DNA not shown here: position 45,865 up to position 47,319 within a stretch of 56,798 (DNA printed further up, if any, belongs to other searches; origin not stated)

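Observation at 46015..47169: ParA-family ATPase fused to a glycogen-binding CBM48 domain, 3 kb from glgC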

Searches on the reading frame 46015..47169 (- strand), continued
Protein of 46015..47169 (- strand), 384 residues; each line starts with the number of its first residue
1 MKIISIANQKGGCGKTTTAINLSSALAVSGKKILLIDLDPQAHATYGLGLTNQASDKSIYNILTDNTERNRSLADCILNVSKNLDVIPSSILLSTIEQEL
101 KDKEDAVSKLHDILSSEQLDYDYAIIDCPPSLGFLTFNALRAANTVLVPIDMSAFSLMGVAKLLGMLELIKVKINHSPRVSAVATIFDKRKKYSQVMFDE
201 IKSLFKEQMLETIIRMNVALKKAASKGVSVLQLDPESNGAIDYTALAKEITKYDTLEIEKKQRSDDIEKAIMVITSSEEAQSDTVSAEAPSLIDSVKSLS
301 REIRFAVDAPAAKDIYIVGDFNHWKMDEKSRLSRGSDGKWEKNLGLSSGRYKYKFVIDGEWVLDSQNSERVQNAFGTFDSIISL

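Call 52: find_homologous_proteins(query=L062:10001-11152:+, max_evalue=1e-20)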
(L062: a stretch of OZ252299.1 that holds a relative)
Query L062:10001-11152:+ (384 aa): 6367 proteins with E <= 1e-20 among 8000 candidates; the best 120 are listed.
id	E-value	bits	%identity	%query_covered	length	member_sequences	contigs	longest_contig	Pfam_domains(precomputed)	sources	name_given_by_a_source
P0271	1.9e-248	842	100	100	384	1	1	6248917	PF00142.25,PF10609.16,PF16561.12,PF01656.30,PF13614.13,PF09140.18,PF06564.19,PF02374.22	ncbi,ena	-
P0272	1.4e-218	743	88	100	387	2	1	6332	PF00142.25,PF10609.16,PF16561.12,PF01656.30,PF13614.13,PF09140.18,PF06564.19,PF02374.22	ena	-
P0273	1.2e-208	711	88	100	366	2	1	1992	PF00142.25,PF10609.16,PF16561.12,PF01656.30,PF13614.13,PF09140.18,PF06564.19,PF02374.22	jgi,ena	-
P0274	9.7e-203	691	85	100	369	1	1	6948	PF10609.16,PF16561.12,PF01656.30,PF13614.13,PF09140.18,PF06564.19,PF02374.22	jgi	-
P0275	4.5e-202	689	87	100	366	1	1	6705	PF00142.25,PF10609.16,PF16561.12,PF01656.30,PF13614.13,PF09140.18,PF06564.19,PF02374.22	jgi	-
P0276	8.4e-198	675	83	100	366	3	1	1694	PF00142.25,PF10609.16,PF16561.12,PF01656.30,PF13614.13,PF09140.18,PF06564.19,PF02374.22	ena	-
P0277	5.8e-196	669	83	100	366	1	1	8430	PF00142.25,PF10609.16,PF16561.12,PF01656.30,PF13614.13,PF09140.18,PF06564.19,PF02374.22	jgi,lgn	jgi:chromosome partitioning protein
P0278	6.3e-180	616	76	100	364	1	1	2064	PF00142.25,PF10609.16,PF16561.12,PF01656.30,PF13614.13,PF09140.18,PF06564.19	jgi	jgi:chromosome partitioning protein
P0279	9.1e-175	599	73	100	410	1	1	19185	PF00142.25,PF10609.16,PF16561.12,PF01656.30,PF13614.13,PF09140.18,PF06564.19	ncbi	-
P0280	6.7e-169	580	72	100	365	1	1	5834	PF00142.25,PF10609.16,PF16561.12,PF01656.30,PF13614.13,PF09140.18,PF06564.19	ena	-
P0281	3.4e-168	578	71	100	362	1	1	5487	PF00142.25,PF10609.16,PF16561.12,PF01656.30,PF13614.13,PF09140.18,PF06564.19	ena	-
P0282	6.2e-168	577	74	100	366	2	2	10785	PF00142.25,PF10609.16,PF16561.12,PF01656.30,PF13614.13,PF09140.18,PF06564.19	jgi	jgi:chromosome partitioning protein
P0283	6.7e-168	577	72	100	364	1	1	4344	PF00142.25,PF10609.16,PF16561.12,PF01656.30,PF13614.13,PF09140.18,PF06564.19,PF02374.22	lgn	-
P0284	7.7e-168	577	71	100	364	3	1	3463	PF00142.25,PF10609.16,PF16561.12,PF01656.30,PF13614.13,PF09140.18,PF06564.19,PF02374.22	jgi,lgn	jgi:chromosome partitioning protein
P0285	1.2e-167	576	72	100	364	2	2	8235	PF00142.25,PF10609.16,PF16561.12,PF01656.30,PF13614.13,PF09140.18,PF06564.19,PF02374.22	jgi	jgi:chromosome partitioning protein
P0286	1.5e-167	576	68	100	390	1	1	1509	PF00142.25,PF10609.16,PF16561.12,PF01656.30,PF13614.13,PF09140.18,PF06564.19,PF02374.22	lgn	-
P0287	2.1e-167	575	72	100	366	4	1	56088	PF00142.25,PF10609.16,PF16561.12,PF01656.30,PF13614.13,PF09140.18,PF06564.19,PF02374.22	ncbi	-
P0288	2.9e-167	575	71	100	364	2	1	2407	PF00142.25,PF10609.16,PF16561.12,PF01656.30,PF13614.13,PF09140.18,PF06564.19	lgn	-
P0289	3.0e-167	575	72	100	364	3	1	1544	PF00142.25,PF10609.16,PF16561.12,PF01656.30,PF13614.13,PF09140.18,PF06564.19,PF02374.22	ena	-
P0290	4.1e-167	574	71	100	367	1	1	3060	PF00142.25,PF10609.16,PF16561.12,PF01656.30,PF13614.13,PF09140.18,PF06564.19,PF02374.22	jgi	-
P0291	4.1e-167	574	70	100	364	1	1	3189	PF00142.25,PF10609.16,PF16561.12,PF01656.30,PF13614.13,PF09140.18,PF06564.19,PF02374.22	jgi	-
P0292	4.8e-167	574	69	100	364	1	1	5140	PF00142.25,PF10609.16,PF16561.12,PF01656.30,PF13614.13,PF09140.18,PF06564.19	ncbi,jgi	-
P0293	5.2e-167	574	70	100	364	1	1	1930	PF00142.25,PF10609.16,PF16561.12,PF01656.30,PF13614.13,PF09140.18,PF06564.19,PF02374.22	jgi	-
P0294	5.3e-167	574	70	100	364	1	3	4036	PF00142.25,PF10609.16,PF16561.12,PF01656.30,PF13614.13,PF09140.18,PF06564.19,PF02374.22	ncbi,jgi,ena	-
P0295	6.1e-167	574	71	100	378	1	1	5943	PF00142.25,PF10609.16,PF16561.12,PF01656.30,PF13614.13,PF07015.18,PF09140.18,PF06564.19,PF02374.22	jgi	jgi:chromosome partitioning protein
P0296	8.6e-167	573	71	100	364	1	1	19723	PF00142.25,PF10609.16,PF16561.12,PF01656.30,PF13614.13,PF09140.18,PF06564.19,PF02374.22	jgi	jgi:chromosome partitioning protein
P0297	1.2e-166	573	70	100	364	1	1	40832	PF00142.25,PF10609.16,PF16561.12,PF01656.30,PF13614.13,PF09140.18,PF06564.19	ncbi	-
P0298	1.2e-166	573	71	100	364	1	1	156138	PF00142.25,PF10609.16,PF16561.12,PF01656.30,PF13614.13,PF09140.18,PF06564.19,PF02374.22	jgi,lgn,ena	-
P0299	1.3e-166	572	71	100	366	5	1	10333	PF00142.25,PF10609.16,PF16561.12,PF01656.30,PF13614.13,PF09140.18,PF06564.19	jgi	-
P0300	1.3e-166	572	71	100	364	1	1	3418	PF00142.25,PF10609.16,PF16561.12,PF01656.30,PF13614.13,PF09140.18,PF06564.19,PF02374.22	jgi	-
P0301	1.5e-166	572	70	100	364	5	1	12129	PF00142.25,PF10609.16,PF16561.12,PF01656.30,PF13614.13,PF09140.18,PF06564.19,PF02374.22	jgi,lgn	jgi:chromosome partitioning protein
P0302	1.8e-166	572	70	100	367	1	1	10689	PF00142.25,PF10609.16,PF16561.12,PF01656.30,PF13614.13,PF09140.18,PF06564.19,PF02374.22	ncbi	ncbi:MAG: AAA family ATPase [Myxococcota bacterium]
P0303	2.6e-166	571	71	100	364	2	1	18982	PF00142.25,PF10609.16,PF16561.12,PF01656.30,PF13614.13,PF09140.18,PF06564.19,PF02374.22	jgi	jgi:chromosome partitioning protein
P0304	4.5e-166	571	68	100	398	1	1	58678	PF00142.25,PF10609.16,PF16561.12,PF01656.30,PF13614.13,PF09140.18,PF06564.19,PF02374.22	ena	-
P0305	4.6e-166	571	71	100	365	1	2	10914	PF00142.25,PF10609.16,PF16561.12,PF01656.30,PF13614.13,PF09140.18,PF06564.19,PF02374.22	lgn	-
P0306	4.8e-166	571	70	100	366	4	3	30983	PF00142.25,PF10609.16,PF16561.12,PF01656.30,PF13614.13,PF09140.18,PF06564.19,PF02374.22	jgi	jgi:chromosome partitioning protein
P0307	4.8e-166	571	70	100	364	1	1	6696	PF00142.25,PF10609.16,PF16561.12,PF01656.30,PF13614.13,PF09140.18,PF06564.19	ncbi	-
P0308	5.0e-166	571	70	100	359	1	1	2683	PF00142.25,PF10609.16,PF16561.12,PF01656.30,PF13614.13,PF09140.18,PF06564.19,PF02374.22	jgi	jgi:chromosome partitioning protein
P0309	6.5e-166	570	70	100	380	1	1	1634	PF00142.25,PF10609.16,PF16561.12,PF01656.30,PF13614.13,PF09140.18,PF06564.19,PF02374.22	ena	-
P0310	6.6e-166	570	71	100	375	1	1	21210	PF00142.25,PF10609.16,PF16561.12,PF01656.30,PF13614.13,PF09140.18,PF06564.19,PF02374.22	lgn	-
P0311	8.9e-166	570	72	100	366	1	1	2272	PF00142.25,PF10609.16,PF16561.12,PF01656.30,PF13614.13,PF09140.18,PF06564.19,PF02374.22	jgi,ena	-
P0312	9.3e-166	570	70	100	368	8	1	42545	PF00142.25,PF10609.16,PF16561.12,PF01656.30,PF13614.13,PF09140.18,PF06564.19,PF02374.22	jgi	-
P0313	1.0e-165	570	71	100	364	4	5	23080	PF00142.25,PF10609.16,PF16561.12,PF01656.30,PF13614.13,PF09140.18,PF06564.19,PF02374.22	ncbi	-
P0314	1.2e-165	569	70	100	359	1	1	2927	PF00142.25,PF10609.16,PF16561.12,PF01656.30,PF13614.13,PF09140.18,PF06564.19,PF02374.22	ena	-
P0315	1.2e-165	569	71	100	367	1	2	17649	PF00142.25,PF10609.16,PF16561.12,PF01656.30,PF13614.13,PF09140.18,PF06564.19,PF02374.22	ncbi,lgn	-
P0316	1.2e-165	569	71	100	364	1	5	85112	PF00142.25,PF10609.16,PF16561.12,PF01656.30,PF13614.13,PF09140.18,PF06564.19,PF02374.22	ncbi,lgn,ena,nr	ncbi:MAG: hypothetical protein CL908_19160 [Deltaproteobacteria bacterium]|nr:hypothetical protein [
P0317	1.2e-165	569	70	100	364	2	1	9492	PF00142.25,PF10609.16,PF16561.12,PF01656.30,PF13614.13,PF09140.18,PF06564.19,PF02374.22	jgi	jgi:chromosome partitioning protein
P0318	1.4e-165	569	71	100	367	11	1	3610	PF00142.25,PF10609.16,PF16561.12,PF01656.30,PF13614.13,PF09140.18,PF06564.19,PF02374.22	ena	-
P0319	1.5e-165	569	71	100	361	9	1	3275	PF00142.25,PF10609.16,PF16561.12,PF01656.30,PF13614.13,PF09140.18,PF06564.19,PF02374.22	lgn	-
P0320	1.6e-165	569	70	100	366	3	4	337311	PF00142.25,PF10609.16,PF16561.12,PF01656.30,PF13614.13,PF09140.18,PF06564.19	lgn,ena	-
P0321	1.6e-165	569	70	100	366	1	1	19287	PF00142.25,PF10609.16,PF16561.12,PF01656.30,PF13614.13,PF09140.18,PF06564.19,PF02374.22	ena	-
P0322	1.6e-165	569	69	100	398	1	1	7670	PF00142.25,PF10609.16,PF16561.12,PF01656.30,PF13614.13,PF09140.18,PF06564.19,PF02374.22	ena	-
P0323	2.0e-165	569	70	100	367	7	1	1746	PF00142.25,PF10609.16,PF16561.12,PF01656.30,PF13614.13,PF09140.18,PF06564.19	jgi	jgi:chromosome partitioning protein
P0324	2.1e-165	569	70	100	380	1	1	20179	PF00142.25,PF10609.16,PF16561.12,PF01656.30,PF13614.13,PF09140.18,PF06564.19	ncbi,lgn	-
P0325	2.5e-165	568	70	100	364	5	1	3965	PF00142.25,PF10609.16,PF16561.12,PF01656.30,PF13614.13,PF09140.18,PF06564.19,PF02374.22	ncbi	-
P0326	3.2e-165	568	70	100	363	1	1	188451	PF00142.25,PF10609.16,PF16561.12,PF01656.30,PF13614.13,PF09140.18,PF06564.19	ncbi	ncbi:MAG: AAA family ATPase [Myxococcota bacterium]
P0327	3.5e-165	568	70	100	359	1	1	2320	PF00142.25,PF10609.16,PF16561.12,PF01656.30,PF13614.13,PF09140.18,PF06564.19,PF02374.22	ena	-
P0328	4.0e-165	568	72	100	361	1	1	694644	PF00142.25,PF10609.16,PF16561.12,PF01656.30,PF13614.13,PF09140.18,PF06564.19,PF02374.22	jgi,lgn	-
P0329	4.1e-165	568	71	100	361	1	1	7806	PF00142.25,PF10609.16,PF16561.12,PF01656.30,PF13614.13,PF09140.18,PF06564.19,PF02374.22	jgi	jgi:chromosome partitioning protein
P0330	4.2e-165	568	69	100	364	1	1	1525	PF00142.25,PF10609.16,PF16561.12,PF01656.30,PF13614.13,PF07015.18,PF09140.18,PF06564.19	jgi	jgi:chromosome partitioning protein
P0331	4.4e-165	567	71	100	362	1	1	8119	PF00142.25,PF10609.16,PF16561.12,PF01656.30,PF13614.13,PF09140.18,PF06564.19,PF02374.22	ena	-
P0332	4.5e-165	567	71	100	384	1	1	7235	PF00142.25,PF10609.16,PF16561.12,PF01656.30,PF13614.13,PF09140.18,PF06564.19,PF02374.22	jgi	-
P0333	5.4e-165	567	71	100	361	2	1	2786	PF00142.25,PF10609.16,PF16561.12,PF01656.30,PF13614.13,PF09140.18,PF06564.19,PF02374.22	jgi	-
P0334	5.4e-165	567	69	100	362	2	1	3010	PF00142.25,PF10609.16,PF16561.12,PF01656.30,PF13614.13,PF09140.18,PF06564.19,PF02374.22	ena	-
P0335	5.5e-165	567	70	100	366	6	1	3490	PF00142.25,PF10609.16,PF16561.12,PF01656.30,PF13614.13,PF09140.18,PF06564.19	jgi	-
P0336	5.6e-165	567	69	100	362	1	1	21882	PF00142.25,PF10609.16,PF16561.12,PF01656.30,PF13614.13,PF09140.18,PF06564.19,PF02374.22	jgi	-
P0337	5.8e-165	567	71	100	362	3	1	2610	PF00142.25,PF10609.16,PF16561.12,PF01656.30,PF13614.13,PF09140.18,PF06564.19,PF02374.22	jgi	jgi:chromosome partitioning protein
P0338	6.3e-165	567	70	100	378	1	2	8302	PF00142.25,PF10609.16,PF16561.12,PF01656.30,PF13614.13,PF09140.18,PF06564.19,PF02374.22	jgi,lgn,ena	-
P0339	8.2e-165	567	71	100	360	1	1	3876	PF00142.25,PF10609.16,PF16561.12,PF01656.30,PF13614.13,PF09140.18,PF06564.19,PF02374.22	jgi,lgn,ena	-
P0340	8.3e-165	567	71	100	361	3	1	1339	PF00142.25,PF10609.16,PF16561.12,PF01656.30,PF13614.13,PF09140.18,PF06564.19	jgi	jgi:chromosome partitioning protein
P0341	8.4e-165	567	69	100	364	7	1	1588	PF00142.25,PF10609.16,PF16561.12,PF01656.30,PF13614.13,PF09140.18,PF06564.19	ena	-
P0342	8.5e-165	567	70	100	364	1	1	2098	PF00142.25,PF10609.16,PF16561.12,PF01656.30,PF13614.13,PF09140.18,PF06564.19,PF02374.22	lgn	-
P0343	8.7e-165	566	69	100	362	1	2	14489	PF00142.25,PF10609.16,PF16561.12,PF01656.30,PF13614.13,PF09140.18,PF06564.19,PF02374.22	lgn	-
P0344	1.0e-164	566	69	100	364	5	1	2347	PF00142.25,PF10609.16,PF16561.12,PF01656.30,PF13614.13,PF09140.18,PF06564.19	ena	-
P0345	1.1e-164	566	70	100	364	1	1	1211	PF00142.25,PF10609.16,PF16561.12,PF01656.30,PF13614.13,PF09140.18,PF06564.19,PF02374.22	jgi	jgi:chromosome partitioning protein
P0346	1.2e-164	566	69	100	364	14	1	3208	PF00142.25,PF10609.16,PF16561.12,PF01656.30,PF13614.13,PF07015.18,PF09140.18,PF06564.19,PF02374.22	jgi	jgi:chromosome partitioning protein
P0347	1.4e-164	566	69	100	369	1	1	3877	PF00142.25,PF10609.16,PF16561.12,PF01656.30,PF13614.13,PF09140.18,PF06564.19,PF02374.22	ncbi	-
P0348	1.6e-164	566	71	100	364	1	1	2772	PF00142.25,PF10609.16,PF16561.12,PF01656.30,PF13614.13,PF09140.18,PF06564.19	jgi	jgi:chromosome partitioning protein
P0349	1.6e-164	566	70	100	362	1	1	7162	PF00142.25,PF10609.16,PF16561.12,PF01656.30,PF13614.13,PF09140.18,PF06564.19,PF02374.22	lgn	-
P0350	1.7e-164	566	72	100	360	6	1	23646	PF00142.25,PF10609.16,PF16561.12,PF01656.30,PF13614.13,PF09140.18,PF06564.19,PF02374.22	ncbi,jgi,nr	ncbi:MAG: AAA family ATPase [Deltaproteobacteria bacterium]|nr:AAA family ATPase [Deltaproteobacteri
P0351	1.9e-164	565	70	100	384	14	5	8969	PF00142.25,PF10609.16,PF16561.12,PF01656.30,PF13614.13,PF09140.18,PF06564.19,PF02374.22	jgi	jgi:chromosome partitioning protein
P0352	1.9e-164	565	70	100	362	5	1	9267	PF00142.25,PF10609.16,PF16561.12,PF01656.30,PF13614.13,PF09140.18,PF06564.19,PF02374.22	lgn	-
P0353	2.1e-164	565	70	100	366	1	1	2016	PF00142.25,PF10609.16,PF16561.12,PF01656.30,PF13614.13,PF09140.18,PF06564.19,PF02374.22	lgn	-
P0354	2.3e-164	565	69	100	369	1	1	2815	PF00142.25,PF10609.16,PF16561.12,PF01656.30,PF13614.13,PF09140.18,PF06564.19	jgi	jgi:chromosome partitioning protein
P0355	3.0e-164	565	71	100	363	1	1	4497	PF00142.25,PF10609.16,PF16561.12,PF01656.30,PF13614.13,PF09140.18,PF06564.19,PF02374.22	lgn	-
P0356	3.1e-164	565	69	100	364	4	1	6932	PF00142.25,PF10609.16,PF16561.12,PF01656.30,PF13614.13,PF09140.18,PF06564.19,PF02374.22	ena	-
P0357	3.2e-164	565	70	100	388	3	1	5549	PF00142.25,PF10609.16,PF16561.12,PF01656.30,PF13614.13,PF09140.18,PF06564.19,PF02374.22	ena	-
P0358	3.5e-164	564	70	100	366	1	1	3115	PF00142.25,PF10609.16,PF16561.12,PF01656.30,PF13614.13,PF09140.18,PF06564.19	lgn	-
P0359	3.7e-164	564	70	100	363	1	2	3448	PF00142.25,PF10609.16,PF16561.12,PF01656.30,PF13614.13,PF09140.18,PF06564.19,PF02374.22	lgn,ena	-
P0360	3.9e-164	564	69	100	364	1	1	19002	PF00142.25,PF10609.16,PF16561.12,PF01656.30,PF13614.13,PF09140.18,PF06564.19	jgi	-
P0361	3.9e-164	564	70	100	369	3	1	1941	PF00142.25,PF10609.16,PF16561.12,PF01656.30,PF13614.13,PF09140.18,PF06564.19,PF02374.22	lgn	-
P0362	4.7e-164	564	69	100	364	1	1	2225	PF00142.25,PF10609.16,PF16561.12,PF01656.30,PF13614.13,PF09140.18,PF06564.19,PF02374.22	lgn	-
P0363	4.7e-164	564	70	100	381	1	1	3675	PF00142.25,PF10609.16,PF16561.12,PF01656.30,PF13614.13,PF09140.18,PF06564.19,PF02374.22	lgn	-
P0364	5.4e-164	564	69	100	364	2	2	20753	PF00142.25,PF10609.16,PF16561.12,PF01656.30,PF13614.13,PF09140.18,PF06564.19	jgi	-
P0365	5.6e-164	564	69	100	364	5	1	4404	PF00142.25,PF10609.16,PF16561.12,PF01656.30,PF13614.13,PF09140.18,PF06564.19,PF02374.22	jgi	jgi:chromosome partitioning protein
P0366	5.9e-164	564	70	100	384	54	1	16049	PF00142.25,PF10609.16,PF16561.12,PF01656.30,PF13614.13,PF09140.18,PF06564.19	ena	-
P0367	6.0e-164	564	69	100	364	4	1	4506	PF00142.25,PF10609.16,PF16561.12,PF01656.30,PF13614.13,PF09140.18,PF06564.19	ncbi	-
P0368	6.8e-164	564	70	100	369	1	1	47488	PF00142.25,PF10609.16,PF16561.12,PF01656.30,PF13614.13,PF09140.18,PF06564.19,PF02374.22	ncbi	-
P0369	7.1e-164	563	70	100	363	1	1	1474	PF00142.25,PF10609.16,PF16561.12,PF01656.30,PF13614.13,PF09140.18,PF06564.19,PF02374.22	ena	-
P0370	7.2e-164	563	72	100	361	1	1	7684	PF00142.25,PF10609.16,PF16561.12,PF01656.30,PF13614.13,PF09140.18,PF06564.19,PF02374.22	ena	-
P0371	7.3e-164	563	69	100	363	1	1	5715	PF00142.25,PF10609.16,PF16561.12,PF01656.30,PF13614.13,PF09140.18,PF06564.19,PF02374.22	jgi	jgi:chromosome partitioning protein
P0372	7.7e-164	563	70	100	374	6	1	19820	PF00142.25,PF10609.16,PF16561.12,PF01656.30,PF13614.13,PF09140.18,PF06564.19,PF02374.22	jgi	-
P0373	8.8e-164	563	70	100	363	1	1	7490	PF00142.25,PF10609.16,PF16561.12,PF01656.30,PF13614.13,PF09140.18,PF06564.19,PF02374.22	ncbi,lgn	-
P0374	9.2e-164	563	69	100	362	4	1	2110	PF00142.25,PF10609.16,PF16561.12,PF01656.30,PF13614.13,PF09140.18,PF06564.19,PF02374.22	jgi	-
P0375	9.4e-164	563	69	100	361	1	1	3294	PF00142.25,PF10609.16,PF16561.12,PF01656.30,PF13614.13,PF09140.18,PF06564.19,PF02374.22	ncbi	-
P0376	9.9e-164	563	69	100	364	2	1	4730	PF00142.25,PF10609.16,PF16561.12,PF01656.30,PF13614.13,PF09140.18,PF06564.19,PF02374.22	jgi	-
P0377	1.1e-163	563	69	100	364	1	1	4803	PF00142.25,PF10609.16,PF16561.12,PF01656.30,PF13614.13,PF09140.18,PF06564.19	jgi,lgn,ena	-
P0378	1.1e-163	563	68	100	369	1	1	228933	PF00142.25,PF10609.16,PF16561.12,PF01656.30,PF13614.13,PF09140.18,PF06564.19,PF02374.22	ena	-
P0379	1.4e-163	562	68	100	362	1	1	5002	PF00142.25,PF10609.16,PF16561.12,PF01656.30,PF13614.13,PF09140.18,PF06564.19,PF02374.22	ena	-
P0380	1.5e-163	562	70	100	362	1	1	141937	PF00142.25,PF10609.16,PF16561.12,PF01656.30,PF13614.13,PF09140.18,PF06564.19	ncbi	-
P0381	1.6e-163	562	69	100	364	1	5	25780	PF00142.25,PF10609.16,PF16561.12,PF01656.30,PF13614.13,PF09140.18,PF06564.19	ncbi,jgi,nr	ncbi:MAG: AAA family ATPase [Deltaproteobacteria bacterium]|jgi:chromosome partitioning protein|nr:A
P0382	1.7e-163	562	69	100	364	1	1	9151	PF00142.25,PF10609.16,PF16561.12,PF01656.30,PF13614.13,PF09140.18,PF06564.19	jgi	jgi:chromosome partitioning protein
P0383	2.1e-163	562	68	100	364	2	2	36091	PF00142.25,PF10609.16,PF16561.12,PF01656.30,PF13614.13,PF09140.18,PF06564.19,PF02374.22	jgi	jgi:chromosome partitioning protein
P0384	2.3e-163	562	68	100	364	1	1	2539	PF00142.25,PF10609.16,PF16561.12,PF01656.30,PF13614.13,PF09140.18,PF06564.19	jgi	jgi:chromosome partitioning protein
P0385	3.3e-163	561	68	100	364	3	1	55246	PF00142.25,PF10609.16,PF16561.12,PF01656.30,PF13614.13,PF09140.18,PF06564.19,PF02374.22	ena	-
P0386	4.0e-163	561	71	100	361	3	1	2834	PF00142.25,PF10609.16,PF16561.12,PF01656.30,PF13614.13,PF09140.18,PF06564.19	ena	-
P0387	4.0e-163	561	70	100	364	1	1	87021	PF00142.25,PF10609.16,PF16561.12,PF01656.30,PF13614.13,PF09140.18,PF06564.19,PF02374.22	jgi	-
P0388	4.1e-163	561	68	100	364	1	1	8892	PF00142.25,PF10609.16,PF16561.12,PF01656.30,PF13614.13,PF09140.18,PF06564.19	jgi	-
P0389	4.5e-163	561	69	100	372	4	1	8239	PF00142.25,PF10609.16,PF16561.12,PF01656.30,PF13614.13,PF09140.18,PF06564.19,PF02374.22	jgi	-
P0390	5.0e-163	561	69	100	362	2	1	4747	PF00142.25,PF10609.16,PF16561.12,PF01656.30,PF13614.13,PF09140.18,PF06564.19,PF02374.22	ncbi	-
